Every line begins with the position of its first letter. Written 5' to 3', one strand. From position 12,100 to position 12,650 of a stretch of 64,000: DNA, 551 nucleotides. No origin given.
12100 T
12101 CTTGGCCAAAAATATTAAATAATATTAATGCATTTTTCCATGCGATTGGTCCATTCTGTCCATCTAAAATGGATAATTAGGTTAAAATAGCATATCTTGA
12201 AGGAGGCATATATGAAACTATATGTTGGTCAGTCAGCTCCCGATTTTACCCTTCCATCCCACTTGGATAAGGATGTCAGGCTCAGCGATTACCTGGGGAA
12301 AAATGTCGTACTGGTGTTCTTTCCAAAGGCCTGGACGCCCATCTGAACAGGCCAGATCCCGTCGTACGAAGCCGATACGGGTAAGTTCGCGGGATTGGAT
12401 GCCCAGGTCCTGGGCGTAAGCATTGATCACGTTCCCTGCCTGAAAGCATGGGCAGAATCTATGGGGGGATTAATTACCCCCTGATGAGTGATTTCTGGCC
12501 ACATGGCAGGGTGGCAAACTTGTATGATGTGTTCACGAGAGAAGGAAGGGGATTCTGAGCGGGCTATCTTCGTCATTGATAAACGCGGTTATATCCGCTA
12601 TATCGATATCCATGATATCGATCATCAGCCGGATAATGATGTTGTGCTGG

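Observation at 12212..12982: In-frame UGA exactly at the peroxidatic-Cys position of a peroxiredoxin-glutaredoxin fusion: candidate selenoprotein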

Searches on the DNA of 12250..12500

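Call 48: search_rna_families(source=window, start=12250, end=12500, threshold=evalue, max_evalue=10)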
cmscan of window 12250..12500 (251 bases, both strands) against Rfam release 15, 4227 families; matches with E-value up to 10: 0.
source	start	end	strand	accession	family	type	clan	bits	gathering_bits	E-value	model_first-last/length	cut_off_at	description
